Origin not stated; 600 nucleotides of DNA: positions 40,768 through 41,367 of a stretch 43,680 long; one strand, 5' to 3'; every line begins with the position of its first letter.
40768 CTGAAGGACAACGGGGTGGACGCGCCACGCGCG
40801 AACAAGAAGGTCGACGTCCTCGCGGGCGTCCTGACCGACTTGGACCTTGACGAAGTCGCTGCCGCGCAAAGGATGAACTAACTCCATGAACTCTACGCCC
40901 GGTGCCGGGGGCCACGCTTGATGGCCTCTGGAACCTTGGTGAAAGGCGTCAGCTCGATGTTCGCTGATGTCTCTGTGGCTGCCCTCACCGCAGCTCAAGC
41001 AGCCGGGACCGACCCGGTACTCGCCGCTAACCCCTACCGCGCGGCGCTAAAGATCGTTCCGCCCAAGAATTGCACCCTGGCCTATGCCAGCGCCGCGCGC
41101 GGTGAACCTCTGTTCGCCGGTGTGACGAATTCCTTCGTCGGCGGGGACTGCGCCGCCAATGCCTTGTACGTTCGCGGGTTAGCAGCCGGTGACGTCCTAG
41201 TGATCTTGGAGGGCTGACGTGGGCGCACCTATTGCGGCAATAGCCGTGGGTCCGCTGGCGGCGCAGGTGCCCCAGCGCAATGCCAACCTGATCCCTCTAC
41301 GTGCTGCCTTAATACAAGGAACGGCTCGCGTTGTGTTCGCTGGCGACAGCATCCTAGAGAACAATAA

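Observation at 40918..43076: Lower-GC cargo island between terS and terL: unknown protein, SGNH esterase-lectin fusion and a reverse-strand lipoprotein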

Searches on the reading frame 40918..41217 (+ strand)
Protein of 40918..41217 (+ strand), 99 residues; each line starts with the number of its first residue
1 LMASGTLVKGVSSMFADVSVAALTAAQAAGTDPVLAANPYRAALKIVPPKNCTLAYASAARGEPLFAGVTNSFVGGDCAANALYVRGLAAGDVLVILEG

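Call 7: search_protein_families(library=pfam, proteins=[window:40918-41217:+], max_evalue=0.1)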
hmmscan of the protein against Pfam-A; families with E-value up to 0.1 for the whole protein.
window:40918-41217:+ (99 aa): 0 families

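Call 8: search_protein_families(library=phrogs, proteins=[window:40918-41217:+], max_evalue=0.1)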
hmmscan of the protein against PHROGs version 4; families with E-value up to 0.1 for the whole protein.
window:40918-41217:+ (99 aa): 0 families

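Call 27: search_protein_families(library=ncbifam, proteins=[window:40918-41217:+], max_evalue=0.1)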
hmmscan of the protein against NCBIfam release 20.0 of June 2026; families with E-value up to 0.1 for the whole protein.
window:40918-41217:+ (99 aa): 0 families

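Call 28: find_homologous_proteins(query=window:40921-41217:+, max_evalue=0.01)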
Query window:40921-41217:+ (98 aa): 3 proteins with E <= 0.01 among 42 candidates.
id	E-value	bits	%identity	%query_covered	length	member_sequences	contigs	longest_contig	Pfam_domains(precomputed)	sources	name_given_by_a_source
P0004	3.3e-46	173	100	88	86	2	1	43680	-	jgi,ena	-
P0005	4.1e-20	90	59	93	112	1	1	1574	-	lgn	-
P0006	3.1e-14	71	49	90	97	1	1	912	-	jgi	jgi:hypothetical protein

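Call 30: find_encoding_contigs(protein=P0005, flank=10000)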
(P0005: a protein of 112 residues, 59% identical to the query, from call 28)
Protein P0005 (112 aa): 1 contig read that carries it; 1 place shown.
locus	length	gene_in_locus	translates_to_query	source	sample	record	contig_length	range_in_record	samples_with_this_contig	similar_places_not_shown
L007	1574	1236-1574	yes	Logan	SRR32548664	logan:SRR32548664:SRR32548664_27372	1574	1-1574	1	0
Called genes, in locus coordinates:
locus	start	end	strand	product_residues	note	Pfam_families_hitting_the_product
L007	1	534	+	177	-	?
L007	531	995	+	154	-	-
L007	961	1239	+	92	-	-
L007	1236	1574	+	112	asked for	?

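Call 31: find_encoding_contigs(protein=P0006, flank=10000)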
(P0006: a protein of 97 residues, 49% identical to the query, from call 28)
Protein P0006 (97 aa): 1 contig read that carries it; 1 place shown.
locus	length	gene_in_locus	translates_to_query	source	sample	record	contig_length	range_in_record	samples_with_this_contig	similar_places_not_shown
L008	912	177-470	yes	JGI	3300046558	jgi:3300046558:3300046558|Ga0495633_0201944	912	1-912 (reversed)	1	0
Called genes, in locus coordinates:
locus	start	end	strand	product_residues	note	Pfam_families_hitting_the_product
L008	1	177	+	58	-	?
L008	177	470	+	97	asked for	-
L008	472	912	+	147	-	?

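Call 68: find_related_loci(query=A4, collection=viral_contigs, flank=6000)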
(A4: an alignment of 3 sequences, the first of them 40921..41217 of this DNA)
Query A4 (98 aa) in viral_contigs; peptide patterns used: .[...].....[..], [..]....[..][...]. (x = any residue, [..] = any of these).
302 stretches matched a pattern; 3 encode a relative of the query (tblastn E <= 1e-3); 3 distinct loci.
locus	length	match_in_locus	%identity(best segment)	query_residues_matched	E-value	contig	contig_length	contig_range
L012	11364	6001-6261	52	12-97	1e-23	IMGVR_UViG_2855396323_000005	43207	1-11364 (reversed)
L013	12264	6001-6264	47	14-98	5e-10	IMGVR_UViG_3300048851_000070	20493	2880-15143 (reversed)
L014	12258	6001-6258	42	22-96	5e-6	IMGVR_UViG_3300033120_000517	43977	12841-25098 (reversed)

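Call 72: search_protein_families(library=pfam, proteins=[L012:3346-5928:+, L012:6271-7671:+, L013:2406-4733:+, L013:5015-5839:+, L013:6272-7618:+, L014:487-3246:+, L014:3888-5630:+, L014:6413-7753:+, L008:472-912:+, L012:7741-8202:+], max_evalue=0.01)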
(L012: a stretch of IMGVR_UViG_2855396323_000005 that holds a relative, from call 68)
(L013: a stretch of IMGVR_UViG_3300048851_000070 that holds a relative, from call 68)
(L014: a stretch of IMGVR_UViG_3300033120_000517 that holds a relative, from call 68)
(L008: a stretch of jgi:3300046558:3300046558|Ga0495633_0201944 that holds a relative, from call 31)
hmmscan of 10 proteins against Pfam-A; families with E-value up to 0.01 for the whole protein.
L012:3346-5928:+ (860 aa): 0 families

L012:6271-7671:+ (466 aa): 2 families
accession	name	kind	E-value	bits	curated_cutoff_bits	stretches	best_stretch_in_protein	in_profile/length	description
PF13472.12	Lipase_GDSL_2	-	2.5e-15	57.9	32.9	1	32-237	1-177/178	GDSL-like Lipase/Acylhydrolase family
PF00657.28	Lipase_GDSL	-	1.8e-09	38.5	23.6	1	31-243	2-208/208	GDSL-like Lipase/Acylhydrolase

L013:2406-4733:+ (775 aa): 1 family
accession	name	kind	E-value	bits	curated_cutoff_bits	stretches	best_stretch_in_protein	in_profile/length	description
PF12708.12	Pect-lyase_RHGA_epim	-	0.0016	18.8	27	1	276-321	6-50/213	Rhamnogalacturonase A/epimerase, pectate lyase-like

L013:5015-5839:+ (274 aa): 0 families

L013:6272-7618:+ (448 aa): 2 families
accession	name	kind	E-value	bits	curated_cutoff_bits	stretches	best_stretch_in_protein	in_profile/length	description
PF13472.12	Lipase_GDSL_2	-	1.4e-12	48.9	32.9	1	28-216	2-172/178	GDSL-like Lipase/Acylhydrolase family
PF17182.10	OSK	-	0.0088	15.7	27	0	74-189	53-155/202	OSK domain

L014:487-3246:+ (919 aa): 1 family
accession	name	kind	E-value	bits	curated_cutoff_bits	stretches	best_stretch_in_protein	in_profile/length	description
PF14528.11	LAGLIDADG_3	-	4.3e-07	30.5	22.5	1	305-360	1-58/82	LAGLIDADG-like domain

L014:3888-5630:+ (580 aa): 1 family
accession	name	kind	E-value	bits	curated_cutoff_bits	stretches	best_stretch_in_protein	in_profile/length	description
PF12236.14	Head-tail_con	-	1.2e-173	578.5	27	1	23-513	2-489/489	Bacteriophage head to tail connecting protein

L014:6413-7753:+ (446 aa): 1 family
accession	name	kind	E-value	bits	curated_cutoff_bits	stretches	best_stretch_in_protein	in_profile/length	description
PF13472.12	Lipase_GDSL_2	-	2.9e-06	28.3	32.9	1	247-349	47-158/178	GDSL-like Lipase/Acylhydrolase family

L008:472-912:+ (147 aa): 0 families

L012:7741-8202:+ (153 aa): 0 families

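Call 73: search_protein_families(library=phrogs, proteins=[L012:3346-5928:+, L012:6271-7671:+, L013:2406-4733:+, L013:5015-5839:+, L013:6272-7618:+, L014:487-3246:+, L014:3888-5630:+, L014:6413-7753:+, L008:472-912:+, L012:7741-8202:+], max_evalue=0.001)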
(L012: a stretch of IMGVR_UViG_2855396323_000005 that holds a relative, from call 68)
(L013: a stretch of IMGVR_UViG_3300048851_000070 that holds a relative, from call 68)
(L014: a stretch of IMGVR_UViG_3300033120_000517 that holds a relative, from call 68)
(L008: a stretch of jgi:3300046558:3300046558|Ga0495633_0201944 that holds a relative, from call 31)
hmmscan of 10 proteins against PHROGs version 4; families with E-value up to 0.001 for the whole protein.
L012:3346-5928:+ (860 aa): 0 families

L012:6271-7671:+ (466 aa): 3 families
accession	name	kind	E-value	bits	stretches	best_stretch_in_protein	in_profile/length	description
phrog_6102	-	moron, auxiliary metabolic gene and host takeover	1.6e-42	146.7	1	18-465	21-439/442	lipase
phrog_11541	-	unknown function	1e-07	31.7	1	31-116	613-701/832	-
phrog_14008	-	unknown function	0.00081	19.7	0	31-117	65-127/234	-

L013:2406-4733:+ (775 aa): 5 families
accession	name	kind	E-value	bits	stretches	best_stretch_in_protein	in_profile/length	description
phrog_14558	-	tail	2.8e-07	30.2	1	273-324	106-155/740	tail spike protein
phrog_17312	-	tail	2.2e-05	23.9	1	272-320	295-339/792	tail protein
phrog_29932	-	unknown function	7.7e-05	22.4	1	272-340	38-101/685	-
phrog_14442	-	tail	0.00025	20.7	1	209-318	131-239/733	tail protein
phrog_20911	-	tail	0.0003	20.5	1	270-323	163-213/654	tail spike protein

L013:5015-5839:+ (274 aa): 0 families

L013:6272-7618:+ (448 aa): 2 families
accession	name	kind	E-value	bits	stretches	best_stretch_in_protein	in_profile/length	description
phrog_6102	-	moron, auxiliary metabolic gene and host takeover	1.1e-42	147.3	1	13-440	21-433/442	lipase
phrog_14008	-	unknown function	7.8e-05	23.1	1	70-134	88-153/234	-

L014:487-3246:+ (919 aa): 6 families
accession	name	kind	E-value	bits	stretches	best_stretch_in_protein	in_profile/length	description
phrog_15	-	head and packaging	5.4e-27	95.5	2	60-144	68-153/1330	terminase large subunit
phrog_979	-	head and packaging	7.2e-26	92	1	507-740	245-459/642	terminase large subunit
phrog_36964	-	head and packaging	2.1e-22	80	1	224-442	209-441/890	terminase large subunit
phrog_2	-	head and packaging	1e-20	75.1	1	448-903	307-599/807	terminase large subunit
phrog_19299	-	head and packaging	2.2e-16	60.5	2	213-438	136-388/702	terminase large subunit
phrog_9526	-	head and packaging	1.8e-06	28.6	1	507-686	106-272/280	terminase large subunit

L014:3888-5630:+ (580 aa): 4 families
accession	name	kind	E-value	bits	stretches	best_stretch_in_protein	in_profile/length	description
phrog_332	-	connector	3.6e-167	558.1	1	20-554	9-546/560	head-tail adaptor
phrog_21528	-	unknown function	2.2e-52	178.7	1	22-238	3-221/224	-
phrog_21643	-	unknown function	1.9e-45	156.1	1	330-547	33-247/268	-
phrog_449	-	connector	1e-26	94.6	2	269-548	241-510/520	head-tail adaptor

L014:6413-7753:+ (446 aa): 1 family
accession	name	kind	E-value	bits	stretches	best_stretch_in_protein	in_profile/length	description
phrog_10327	-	other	8.9e-07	27.9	1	185-339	278-434/1094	hydrolase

L008:472-912:+ (147 aa): 0 families

L012:7741-8202:+ (153 aa): 0 families

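Call 75: search_dna_similar(query=window:40921-41217:+, collection=phages, mode=protein, max_evalue=0.01, max_rows=30)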
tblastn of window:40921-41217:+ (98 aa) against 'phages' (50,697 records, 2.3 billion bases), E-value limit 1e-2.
No match.

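Call 78: find_related_loci(query=A5, collection=genome_contigs, flank=6000)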
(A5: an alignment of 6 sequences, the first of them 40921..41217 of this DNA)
Query A5 (98 aa) in genome_contigs; peptide patterns used: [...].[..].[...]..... (x = any residue, [..] = any of these).
90 stretches matched a pattern; 1 encode a relative of the query (tblastn E <= 1e-3); 1 distinct loci.
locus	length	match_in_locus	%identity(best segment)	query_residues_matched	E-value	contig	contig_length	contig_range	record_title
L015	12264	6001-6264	53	14-98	3e-23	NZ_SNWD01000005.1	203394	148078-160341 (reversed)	Stakelama pacifica strain DSM 25059 Ga0310488_105, whole genome shotgun sequence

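Call 80: search_protein_families(library=pfam, proteins=[L015:32-1585:+, L015:1682-3922:+, L015:4080-4430:+, L015:4617-5285:+, L015:5628-5960:+, L015:5947-6267:+, L015:6271-7338:+, L015:7726-8766:+, L015:9457-10371:-, L015:10441-10929:+], max_evalue=0.01)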
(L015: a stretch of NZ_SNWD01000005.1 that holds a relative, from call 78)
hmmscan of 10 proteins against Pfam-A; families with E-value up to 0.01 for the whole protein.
L015:32-1585:+ (517 aa): 0 families

L015:1682-3922:+ (746 aa): 1 family
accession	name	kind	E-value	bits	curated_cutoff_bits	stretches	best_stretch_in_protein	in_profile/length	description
PF12708.12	Pect-lyase_RHGA_epim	-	0.0017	18.7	27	1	345-415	2-63/213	Rhamnogalacturonase A/epimerase, pectate lyase-like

L015:4080-4430:+ (116 aa): 0 families

L015:4617-5285:+ (222 aa): 2 families
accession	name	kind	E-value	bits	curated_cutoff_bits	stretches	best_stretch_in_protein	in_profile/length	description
PF05838.17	Glyco_hydro_108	-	3.5e-15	56.7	21.2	1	42-124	2-85/85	Glycosyl hydrolase 108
PF09374.15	PG_binding_3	-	2.1e-10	41.1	24.6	1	128-211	2-74/76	Predicted Peptidoglycan domain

L015:5628-5960:+ (110 aa): 0 families

L015:5947-6267:+ (106 aa): 0 families

L015:6271-7338:+ (355 aa): 0 families

L015:7726-8766:+ (346 aa): 2 families
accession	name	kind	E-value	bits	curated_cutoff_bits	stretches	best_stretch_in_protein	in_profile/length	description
PF02541.22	Ppx-GppA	-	2e-49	169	27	1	49-341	2-282/285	Ppx/GppA phosphatase family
PF08841.16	DDR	-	0.0021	17.6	24.6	1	102-195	82-165/328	Diol dehydratase reactivase ATPase-like domain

L015:9457-10371:- (304 aa): 9 families
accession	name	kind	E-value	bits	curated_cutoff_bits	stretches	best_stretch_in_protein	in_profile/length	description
PF07992.20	Pyr_redox_2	-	1.8e-22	80.6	26.1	2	7-140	1-135/291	Pyridine nucleotide-disulphide oxidoreductase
PF00890.30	FAD_binding_2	-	6e-06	26.2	20.4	1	8-52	1-45/414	FAD binding domain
PF01266.30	DAO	-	3.5e-05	23.9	27.9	1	8-219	1-191/353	FAD dependent oxidoreductase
PF01134.28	GIDA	-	0.00011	21.9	22.1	1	8-38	1-29/391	Glucose inhibited division protein A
PF03486.20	HI0933_like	-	0.00053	20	50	0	8-39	2-33/244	HI0933-like protein Rossmann domain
PF13738.12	Pyr_redox_3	-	0.00095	18.9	30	0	8-43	166-201/305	Pyridine nucleotide-disulphide oxidoreductase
PF13454.12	NAD_binding_9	-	0.00097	19.6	21.8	0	65-114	105-154/155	FAD-NAD(P)-binding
PF12831.13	FAD_oxidored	-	0.0043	16.8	27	1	8-37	1-30/416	FAD dependent oxidoreductase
PF13450.12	NAD_binding_8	-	0.0044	17.7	21.9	0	11-38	1-28/68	NAD(P)-binding Rossmann-like domain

L015:10441-10929:+ (162 aa): 6 families
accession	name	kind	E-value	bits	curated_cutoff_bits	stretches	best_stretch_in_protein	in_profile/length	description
PF02082.26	Rrf2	-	7.5e-31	107.5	30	1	11-141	2-132/132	Iron-dependent Transcriptional regulator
PF03444.21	HrcA_DNA-bdg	-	4e-06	26.8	21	1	17-75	9-68/79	Winged helix-turn-helix transcription repressor, HrcA DNA-binding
PF13545.12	HTH_Crp_2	-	0.00016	22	27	1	16-72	2-61/70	Crp-like helix-turn-helix domain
PF12802.13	MarR_2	-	0.0037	17.8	27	0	19-64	9-56/61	MarR family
PF12840.13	HTH_20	-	0.0047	17.3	27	0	16-61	8-49/51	Helix-turn-helix domain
PF08279.18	HTH_11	-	0.0056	17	25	0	16-67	1-53/55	HTH domain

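Call 85: search_protein_families(library=padloc, proteins=[window:40921-41217:+], max_evalue=0.1)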
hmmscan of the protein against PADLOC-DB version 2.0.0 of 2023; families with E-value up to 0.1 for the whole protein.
window:40921-41217:+ (98 aa): 0 families

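Call 91: find_related_loci(query=A5, collection=metagenome_contigs, flank=4000)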
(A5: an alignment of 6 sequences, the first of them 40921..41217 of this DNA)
Query A5 (98 aa) in metagenome_contigs; peptide patterns used: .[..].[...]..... (x = any residue, [..] = any of these).
526 stretches matched a pattern; 4 encode a relative of the query (tblastn E <= 1e-3); 4 distinct loci.
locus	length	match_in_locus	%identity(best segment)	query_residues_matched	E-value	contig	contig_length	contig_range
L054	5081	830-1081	52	14-97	9e-23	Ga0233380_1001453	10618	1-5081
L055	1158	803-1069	48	12-98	3e-20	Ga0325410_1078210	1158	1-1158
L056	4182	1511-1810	41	2-97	4e-17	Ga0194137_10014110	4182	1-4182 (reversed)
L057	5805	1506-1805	41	2-97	4e-17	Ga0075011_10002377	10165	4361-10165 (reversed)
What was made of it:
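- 40921..41217 (+): w99: small (98 aa) partner protein of unknown fold; proposed adaptor or assembly factor for the downstream enzyme. Homologues at 41-59% identity occur in 10 other contigs (calls 28, 68, 78, 91).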
